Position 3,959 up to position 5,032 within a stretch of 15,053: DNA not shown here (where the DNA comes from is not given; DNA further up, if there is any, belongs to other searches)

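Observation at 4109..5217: Phage FkbM-family methyltransferase paired with a YkgJ-type Cys-cluster protein, next to an opposite-strand HD-motif gene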

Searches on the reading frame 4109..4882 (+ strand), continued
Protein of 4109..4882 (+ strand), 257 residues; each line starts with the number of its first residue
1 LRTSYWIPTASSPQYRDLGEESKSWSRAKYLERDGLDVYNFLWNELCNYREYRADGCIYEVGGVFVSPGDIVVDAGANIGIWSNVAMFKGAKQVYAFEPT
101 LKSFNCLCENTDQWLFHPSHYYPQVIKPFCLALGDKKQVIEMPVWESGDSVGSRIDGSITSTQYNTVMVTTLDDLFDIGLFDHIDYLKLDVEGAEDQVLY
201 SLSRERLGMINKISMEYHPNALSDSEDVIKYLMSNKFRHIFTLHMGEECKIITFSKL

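Call 26: search_solved_structures(query=A2, max_evalue=0.01)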
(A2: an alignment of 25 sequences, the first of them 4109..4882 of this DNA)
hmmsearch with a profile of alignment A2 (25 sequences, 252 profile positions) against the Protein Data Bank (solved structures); distinct sequences matched with E-value up to 0.01: 51.
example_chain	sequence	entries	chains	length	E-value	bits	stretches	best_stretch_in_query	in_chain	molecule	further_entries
2py6_A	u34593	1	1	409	6.3e-09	38.9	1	44-239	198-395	Methyltransferase FkbM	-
3a27_A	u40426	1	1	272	8.4e-08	35.2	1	63-123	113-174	Uncharacterized protein MJ1557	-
7p2r_A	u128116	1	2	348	1.8e-05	27.6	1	40-99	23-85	Protein arginine N-methyltransferase 6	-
6sqk_A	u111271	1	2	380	2e-05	27.4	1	40-99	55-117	Protein arginine N-methyltransferase 6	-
4c03_A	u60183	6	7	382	2e-05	27.4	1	40-99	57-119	PROTEIN ARGININE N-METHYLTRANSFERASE 6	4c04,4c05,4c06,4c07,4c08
6sq3_A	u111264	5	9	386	2.1e-05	27.4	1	40-99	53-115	Protein arginine N-methyltransferase 6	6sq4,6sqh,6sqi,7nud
7nue_A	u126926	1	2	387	2.1e-05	27.4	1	40-99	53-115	Protein arginine N-methyltransferase 6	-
5lv4_A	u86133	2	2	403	2.2e-05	27.3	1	40-99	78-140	Protein arginine N-methyltransferase 6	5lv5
5fqn_A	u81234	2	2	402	2.2e-05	27.3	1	40-99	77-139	PROTEIN ARGININE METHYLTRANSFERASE 6 | PROTEIN ARGININE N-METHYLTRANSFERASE 6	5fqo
3k6r_A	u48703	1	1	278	2.3e-05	27.2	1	63-125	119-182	putative transferase PH0793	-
3a25_A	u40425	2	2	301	2.7e-05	27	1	63-125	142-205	Uncharacterized protein PH0793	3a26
4hc4_A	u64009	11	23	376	3e-05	26.9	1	48-99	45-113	Protein arginine N-methyltransferase 6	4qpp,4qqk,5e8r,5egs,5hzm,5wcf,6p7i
4x41_A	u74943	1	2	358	3e-05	26.8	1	41-101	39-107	Protein arginine N-methyltransferase 8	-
4y2h_A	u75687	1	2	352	3.1e-05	26.8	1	49-99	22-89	Protein arginine N-methyltransferase 6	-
4y30_A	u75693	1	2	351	3.4e-05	26.7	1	51-99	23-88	Protein arginine N-methyltransferase 6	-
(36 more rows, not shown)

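Call 27: find_encoding_contigs(protein=P0013, flank=6000, max_places=2)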
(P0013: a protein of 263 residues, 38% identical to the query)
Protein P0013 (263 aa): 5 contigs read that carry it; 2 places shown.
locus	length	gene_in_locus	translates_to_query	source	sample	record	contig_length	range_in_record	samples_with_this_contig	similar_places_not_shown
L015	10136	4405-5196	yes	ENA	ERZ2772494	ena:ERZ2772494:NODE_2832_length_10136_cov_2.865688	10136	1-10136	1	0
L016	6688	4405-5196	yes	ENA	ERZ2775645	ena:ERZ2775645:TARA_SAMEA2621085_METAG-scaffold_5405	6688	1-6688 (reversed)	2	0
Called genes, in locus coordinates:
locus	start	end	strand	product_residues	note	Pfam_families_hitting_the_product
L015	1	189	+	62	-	?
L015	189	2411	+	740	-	PF01075:Glyco_transf_9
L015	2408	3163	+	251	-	PF00294:PfkB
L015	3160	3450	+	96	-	-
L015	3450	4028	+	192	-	PF01728:FtsJ (weak), PF13847:Methyltransf_31 (weak), PF13578:Methyltransf_24 (weak)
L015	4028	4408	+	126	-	PF07883:Cupin_2 (faint)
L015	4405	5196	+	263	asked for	PF05050:Methyltransf_21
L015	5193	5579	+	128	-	PF01467:CTP_transf_like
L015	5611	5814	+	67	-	-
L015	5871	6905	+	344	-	-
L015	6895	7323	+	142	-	-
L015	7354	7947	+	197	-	PF01327:Pep_deformylase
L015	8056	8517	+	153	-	PF17886:ArsA_HSP20 (faint), PF00011:HSP20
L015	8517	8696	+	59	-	-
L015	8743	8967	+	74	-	-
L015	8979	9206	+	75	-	-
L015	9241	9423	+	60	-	PF07432:Hc1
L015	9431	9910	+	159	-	PF05838:Glyco_hydro_108, PF09374:PG_binding_3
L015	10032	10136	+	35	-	?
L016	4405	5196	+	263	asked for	PF05050:Methyltransf_21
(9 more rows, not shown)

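Call 28: search_protein_families(library=pfam, proteins=[L007:7233-7988:+, L008:902-1660:+, L007:3145-6417:+, L009:1-1326:+, L010:2689-3036:+, L010:3809-4114:+, L015:3450-4028:+, L015:4028-4408:+], max_evalue=0.01)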
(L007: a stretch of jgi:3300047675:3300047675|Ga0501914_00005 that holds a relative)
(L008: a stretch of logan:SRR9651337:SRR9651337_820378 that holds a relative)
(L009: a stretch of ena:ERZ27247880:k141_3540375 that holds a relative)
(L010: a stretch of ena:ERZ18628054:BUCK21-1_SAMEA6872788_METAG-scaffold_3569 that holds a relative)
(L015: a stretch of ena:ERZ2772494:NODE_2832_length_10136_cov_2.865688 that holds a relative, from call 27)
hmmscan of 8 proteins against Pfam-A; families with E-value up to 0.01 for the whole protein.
L007:7233-7988:+ (251 aa): 1 family
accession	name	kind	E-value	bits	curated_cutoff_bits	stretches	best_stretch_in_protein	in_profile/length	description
PF23140.1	Gp80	-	2e-25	90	27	2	4-123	2-127/128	Podophage GP4 fiber I protein gp80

L008:902-1660:+ (252 aa): 1 family
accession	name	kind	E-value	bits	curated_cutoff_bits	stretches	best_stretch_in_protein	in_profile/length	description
PF23140.1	Gp80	-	2.4e-25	89.8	27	2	5-125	3-128/128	Podophage GP4 fiber I protein gp80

L007:3145-6417:+ (1090 aa): 7 families
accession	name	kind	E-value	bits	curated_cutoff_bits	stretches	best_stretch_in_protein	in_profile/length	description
PF00534.26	Glycos_transf_1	-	1.9e-18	67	26.4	1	161-297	10-143/172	Glycosyl transferases group 1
PF13692.12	Glyco_trans_1_4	-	2.4e-15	57.5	27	1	168-295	3-125/142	Glycosyl transferases group 1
PF20706.3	GT4-conflict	-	9.1e-10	38.5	26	1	157-355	188-383/385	Family 4 Glycosyltransferase in conflict systems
PF01075.23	Glyco_transf_9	-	4.5e-07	29.9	22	1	924-1022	103-213/247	Glycosyltransferase family 9 (heptosyltransferase)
PF13524.12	Glyco_trans_1_2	-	1.7e-06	28.5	25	1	223-285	21-89/144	Glycosyl transferase-like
PF13439.12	Glyco_transf_4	-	0.00024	21.6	28.5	1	78-149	102-170/170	Glycosyltransferase Family 4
PF22772.2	WsaF_C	-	0.00062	20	27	1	225-281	52-109/133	WsaF, C-terminal domain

L009:1-1326:+ (441 aa): 1 family
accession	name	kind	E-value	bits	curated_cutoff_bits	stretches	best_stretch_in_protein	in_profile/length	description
PF01075.23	Glyco_transf_9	-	8.8e-05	22.4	22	1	265-363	103-213/247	Glycosyltransferase family 9 (heptosyltransferase)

L010:2689-3036:+ (115 aa): 1 family
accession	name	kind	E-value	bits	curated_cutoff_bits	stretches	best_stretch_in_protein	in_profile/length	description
PF24024.1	DUF7336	-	0.0073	16.6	25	0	12-53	12-53/60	Domain of unknown function (DUF7336)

L010:3809-4114:+ (101 aa): 0 families

L015:3450-4028:+ (192 aa): 5 families
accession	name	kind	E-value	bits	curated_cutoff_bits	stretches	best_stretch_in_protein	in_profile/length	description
PF13847.12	Methyltransf_31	-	8.5e-08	32.4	27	1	46-154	5-114/145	Methyltransferase domain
PF01728.25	FtsJ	-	3.6e-06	27.5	24.1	1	46-146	23-136/181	FtsJ-like methyltransferase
PF13578.12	Methyltransf_24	-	3.9e-06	28.1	26.3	1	49-150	1-105/105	Methyltransferase domain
PF13489.12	Methyltransf_23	-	0.00049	20.3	27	1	32-151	11-120/164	Methyltransferase domain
PF13649.12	Methyltransf_25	-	0.00093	20.3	27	1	48-126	1-78/97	Methyltransferase domain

L015:4028-4408:+ (126 aa): 3 families
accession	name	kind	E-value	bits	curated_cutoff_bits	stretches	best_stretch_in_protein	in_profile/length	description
PF07883.17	Cupin_2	-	1.2e-05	25.3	27.2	1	36-103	3-63/70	Cupin domain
PF01050.24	MannoseP_isomer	-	0.0033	18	23.6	1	13-62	10-59/116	Mannose-6-phosphate isomerase C-terminal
PF07385.18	Lyx_isomer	-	0.0064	16.1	20.8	0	27-54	83-110/222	D-lyxose isomerase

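Call 29: find_encoding_contigs(protein=P0007, flank=10000, max_places=5)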
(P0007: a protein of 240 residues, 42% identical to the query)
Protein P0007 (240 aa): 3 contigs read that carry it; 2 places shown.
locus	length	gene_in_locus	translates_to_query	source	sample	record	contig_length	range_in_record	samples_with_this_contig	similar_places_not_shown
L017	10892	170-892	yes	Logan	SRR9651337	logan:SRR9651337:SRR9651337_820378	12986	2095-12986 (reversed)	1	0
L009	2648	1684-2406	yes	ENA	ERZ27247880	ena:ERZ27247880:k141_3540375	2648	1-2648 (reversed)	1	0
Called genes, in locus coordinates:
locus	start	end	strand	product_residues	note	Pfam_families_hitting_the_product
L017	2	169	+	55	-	?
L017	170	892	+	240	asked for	PF05050:Methyltransf_21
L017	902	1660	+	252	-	PF23140:Gp80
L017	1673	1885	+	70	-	-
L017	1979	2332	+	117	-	-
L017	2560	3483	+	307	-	-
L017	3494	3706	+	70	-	-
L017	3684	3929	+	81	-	-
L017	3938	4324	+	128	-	-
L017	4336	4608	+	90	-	-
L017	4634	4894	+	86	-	-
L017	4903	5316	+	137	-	-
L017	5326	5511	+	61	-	-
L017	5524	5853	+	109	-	-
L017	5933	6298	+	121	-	-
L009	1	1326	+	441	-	?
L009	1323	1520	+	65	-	-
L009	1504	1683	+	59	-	-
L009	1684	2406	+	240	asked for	PF05050:Methyltransf_21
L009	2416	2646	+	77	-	?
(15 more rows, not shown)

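Call 39: find_related_loci(query=A4, collection=viral_contigs, flank=6000)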
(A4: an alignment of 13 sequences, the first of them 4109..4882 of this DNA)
Query A4 (257 aa) in viral_contigs; peptide patterns used: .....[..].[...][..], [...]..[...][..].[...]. (x = any residue, [..] = any of these).
599 stretches matched a pattern (row limit reached: there are more); 444 encode a relative of the query (tblastn E <= 1e-3); the best 80 are kept; 80 distinct loci.
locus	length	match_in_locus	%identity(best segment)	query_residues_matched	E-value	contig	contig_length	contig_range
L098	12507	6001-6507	34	56-231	2e-26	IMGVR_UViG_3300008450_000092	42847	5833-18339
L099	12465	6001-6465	36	59-224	1e-25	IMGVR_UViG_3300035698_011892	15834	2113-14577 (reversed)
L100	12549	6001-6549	34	66-256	2e-23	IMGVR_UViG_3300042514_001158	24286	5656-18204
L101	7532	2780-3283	32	42-228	2e-23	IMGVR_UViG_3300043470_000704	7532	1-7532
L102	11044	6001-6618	30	24-256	4e-23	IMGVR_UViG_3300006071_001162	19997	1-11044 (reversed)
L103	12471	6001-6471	37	66-236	7e-23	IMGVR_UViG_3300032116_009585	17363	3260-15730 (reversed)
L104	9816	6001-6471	37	66-236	7e-23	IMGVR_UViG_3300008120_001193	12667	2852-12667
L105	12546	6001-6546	34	66-256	8e-23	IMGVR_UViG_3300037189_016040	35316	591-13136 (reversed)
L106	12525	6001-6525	33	42-236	1e-22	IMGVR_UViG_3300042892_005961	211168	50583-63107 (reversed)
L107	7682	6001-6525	33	42-236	2e-22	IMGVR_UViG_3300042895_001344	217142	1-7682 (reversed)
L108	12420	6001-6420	39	66-218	2e-22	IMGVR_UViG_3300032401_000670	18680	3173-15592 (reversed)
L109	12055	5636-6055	39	66-218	2e-22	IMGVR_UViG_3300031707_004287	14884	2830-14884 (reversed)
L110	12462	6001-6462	36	66-233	4e-22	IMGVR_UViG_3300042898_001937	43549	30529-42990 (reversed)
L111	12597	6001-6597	32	42-256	5e-22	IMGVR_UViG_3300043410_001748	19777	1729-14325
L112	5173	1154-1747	30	16-219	5e-22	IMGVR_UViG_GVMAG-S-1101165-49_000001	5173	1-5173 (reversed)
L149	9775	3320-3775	32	34-218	3e-13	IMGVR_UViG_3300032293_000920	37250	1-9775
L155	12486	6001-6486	28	70-237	3e-12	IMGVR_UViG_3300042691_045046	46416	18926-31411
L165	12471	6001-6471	27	70-230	4e-11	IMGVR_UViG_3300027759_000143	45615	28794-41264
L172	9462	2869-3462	24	48-250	8e-11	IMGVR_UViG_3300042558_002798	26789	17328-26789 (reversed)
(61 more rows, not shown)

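Call 44: search_protein_families(library=pfam, alignment_id=A5, max_evalue=0.00001)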
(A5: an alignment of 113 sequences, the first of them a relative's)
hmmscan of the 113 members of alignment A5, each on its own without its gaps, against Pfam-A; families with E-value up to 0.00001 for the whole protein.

A. member 1, L098:700-2886:+ (728 aa): 2 families
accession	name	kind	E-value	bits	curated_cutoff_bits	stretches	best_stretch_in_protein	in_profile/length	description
PF01391.23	Collagen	-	3.5e-37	126.4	27.2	5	294-351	1-58/60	Collagen triple helix repeat (20 copies)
PF13884.11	Peptidase_S74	-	6e-16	58.9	22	1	633-692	1-58/58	Chaperone of endosialidase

B. families by the number of members that match (of 113 scanned): 40 families (the first 25 are shown)
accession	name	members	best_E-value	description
PF01075.23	Glyco_transf_9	8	1.6e-16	Glycosyltransferase family 9 (heptosyltransferase)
PF13578.12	Methyltransf_24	8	2.1e-09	Methyltransferase domain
PF05050.19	Methyltransf_21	7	8.6e-21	Methyltransferase FkbM domain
PF13521.12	AAA_28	6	9.4e-14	AAA domain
PF04055.27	Radical_SAM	4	1e-17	Radical SAM superfamily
PF00534.26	Glycos_transf_1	4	5.6e-10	Glycosyl transferases group 1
PF13692.12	Glyco_trans_1_4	4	2.2e-09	Glycosyl transferases group 1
PF05637.18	Glyco_transf_34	3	1.7e-23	galactosyl transferase GMA12/MNN10 family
PF00204.31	DNA_gyraseB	2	5.2e-15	DNA gyrase B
PF13476.12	AAA_23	2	8.2e-12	AAA domain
PF00149.33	Metallophos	2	3.4e-10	Calcineurin-like phosphoesterase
PF02518.31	HATPase_c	2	8.9e-09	Histidine kinase-, DNA gyrase B-, and HSP90-like ATPase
PF07068.17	Gp23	1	9e-93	Major capsid protein Gp23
PF00521.26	DNA_topoisoIV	1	5e-77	DNA gyrase/topoisomerase IV, subunit A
PF01391.23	Collagen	1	3.5e-37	Collagen triple helix repeat (20 copies)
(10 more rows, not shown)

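Call 45: search_protein_families(library=pfam, proteins=[L098:2917-6573:+, L100:3832-6552:+, L103:3796-6552:+, L099:4942-6573:+, L149:2270-4882:+, L155:4624-7944:+, L165:4636-6573:+, L172:1543-4167:+], max_evalue=0.00001)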
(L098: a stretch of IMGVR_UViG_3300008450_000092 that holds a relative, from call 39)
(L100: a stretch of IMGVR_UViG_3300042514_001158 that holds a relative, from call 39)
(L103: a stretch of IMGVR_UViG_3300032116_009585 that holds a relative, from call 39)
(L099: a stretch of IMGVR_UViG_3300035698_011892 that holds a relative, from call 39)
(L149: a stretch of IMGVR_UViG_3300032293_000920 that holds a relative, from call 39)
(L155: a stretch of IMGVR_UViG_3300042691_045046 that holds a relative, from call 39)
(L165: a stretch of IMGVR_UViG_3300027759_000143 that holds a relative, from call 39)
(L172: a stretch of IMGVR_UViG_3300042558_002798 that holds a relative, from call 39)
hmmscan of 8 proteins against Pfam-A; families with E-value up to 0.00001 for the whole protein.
L098:2917-6573:+ (1218 aa): 4 families
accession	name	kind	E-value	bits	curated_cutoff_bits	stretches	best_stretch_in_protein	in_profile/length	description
PF05050.19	Methyltransf_21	-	1.7e-31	110.1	22.7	2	796-953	1-171/173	Methyltransferase FkbM domain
PF00534.26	Glycos_transf_1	-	5e-10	39.6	26.4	1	176-299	9-134/172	Glycosyl transferases group 1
PF01728.25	FtsJ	-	5.2e-07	30.2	24.1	0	790-867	21-106/181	FtsJ-like methyltransferase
PF13692.12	Glyco_trans_1_4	-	8.9e-07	29.7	27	1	183-289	2-108/142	Glycosyl transferases group 1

L100:3832-6552:+ (906 aa): 4 families
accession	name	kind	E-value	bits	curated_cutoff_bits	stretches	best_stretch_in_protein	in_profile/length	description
PF00534.26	Glycos_transf_1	-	1.1e-16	61.3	26.4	1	180-302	13-131/172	Glycosyl transferases group 1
PF05050.19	Methyltransf_21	-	1.6e-16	61.3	22.7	1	735-886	4-171/173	Methyltransferase FkbM domain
PF13692.12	Glyco_trans_1_4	-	1.7e-14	54.7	27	1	184-302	3-115/142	Glycosyl transferases group 1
PF20706.3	GT4-conflict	-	2.6e-08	33.7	26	1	159-305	174-323/385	Family 4 Glycosyltransferase in conflict systems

L103:3796-6552:+ (918 aa): 4 families
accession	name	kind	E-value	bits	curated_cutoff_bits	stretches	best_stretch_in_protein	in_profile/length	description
PF00534.26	Glycos_transf_1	-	2.2e-13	50.6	26.4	1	191-316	12-133/172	Glycosyl transferases group 1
PF05050.19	Methyltransf_21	-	5e-13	50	22.7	1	744-889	1-166/173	Methyltransferase FkbM domain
PF13692.12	Glyco_trans_1_4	-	5.2e-11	43.4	27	1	196-312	3-113/142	Glycosyl transferases group 1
PF20706.3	GT4-conflict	-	4.2e-07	29.7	26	1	159-384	162-383/385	Family 4 Glycosyltransferase in conflict systems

L099:4942-6573:+ (543 aa): 4 families
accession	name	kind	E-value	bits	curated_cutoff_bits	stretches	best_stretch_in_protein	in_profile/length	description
PF05050.19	Methyltransf_21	-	1.7e-19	71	22.7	1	369-503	1-150/173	Methyltransferase FkbM domain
PF01075.23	Glyco_transf_9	-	2.3e-07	30.9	22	1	2-108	105-216/247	Glycosyltransferase family 9 (heptosyltransferase)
PF13649.12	Methyltransf_25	-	5.2e-07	30.7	27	1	203-295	1-97/97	Methyltransferase domain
PF13489.12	Methyltransf_23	-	5.9e-07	29.8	27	0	200-306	23-123/164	Methyltransferase domain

L149:2270-4882:+ (870 aa): 4 families
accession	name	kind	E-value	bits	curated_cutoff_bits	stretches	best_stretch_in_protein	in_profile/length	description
PF05050.19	Methyltransf_21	-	2.6e-23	83.5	22.7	2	681-844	1-170/173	Methyltransferase FkbM domain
PF00534.26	Glycos_transf_1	-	3.2e-14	53.3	26.4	1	161-310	2-151/172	Glycosyl transferases group 1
PF02475.24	TRM5-TYW2_MTfase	-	5.7e-10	39.8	28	0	353-435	15-100/164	TRM5/TYW2 methyltransferase domain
PF13692.12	Glyco_trans_1_4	-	1.5e-08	35.4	27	1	175-282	2-107/142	Glycosyl transferases group 1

L155:4624-7944:+ (1106 aa): 6 families
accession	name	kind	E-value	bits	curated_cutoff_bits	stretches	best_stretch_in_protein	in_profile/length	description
PF00535.33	Glycos_transf_2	-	4.5e-28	98.7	23.3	1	661-822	1-164/168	Glycosyl transferase family 2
PF04989.18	RMNT_CmcI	-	1.9e-26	93.5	23.2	1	919-1105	6-206/206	Rhamnosyl O-methyltransferase/CmcI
PF05050.19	Methyltransf_21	-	4.6e-19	69.6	22.7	1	464-622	1-172/173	Methyltransferase FkbM domain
PF00534.26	Glycos_transf_1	-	2e-13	50.7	26.4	1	164-305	2-143/172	Glycosyl transferases group 1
PF13641.12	Glyco_tranf_2_3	-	1.7e-09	38.4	27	1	660-772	3-117/230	Glycosyltransferase like family 2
PF13692.12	Glyco_trans_1_4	-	3.3e-08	34.3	27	1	178-284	2-106/142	Glycosyl transferases group 1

L165:4636-6573:+ (645 aa): 3 families
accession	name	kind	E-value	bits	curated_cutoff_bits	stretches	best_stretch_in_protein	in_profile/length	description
PF05050.19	Methyltransf_21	-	6.7e-20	72.3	22.7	1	460-619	1-171/173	Methyltransferase FkbM domain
PF00534.26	Glycos_transf_1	-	7.4e-09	35.8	26.4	1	171-287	10-126/172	Glycosyl transferases group 1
PF13692.12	Glyco_trans_1_4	-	1.2e-08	35.7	27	1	179-274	4-97/142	Glycosyl transferases group 1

L172:1543-4167:+ (874 aa): 3 families
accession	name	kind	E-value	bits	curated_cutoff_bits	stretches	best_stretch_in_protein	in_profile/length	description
PF05050.19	Methyltransf_21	-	1.9e-27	96.9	22.7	2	690-859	1-172/173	Methyltransferase FkbM domain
PF00534.26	Glycos_transf_1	-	4.8e-11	42.9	26.4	1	173-290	6-123/172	Glycosyl transferases group 1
PF13692.12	Glyco_trans_1_4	-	1.3e-08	35.6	27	1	184-290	3-107/142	Glycosyl transferases group 1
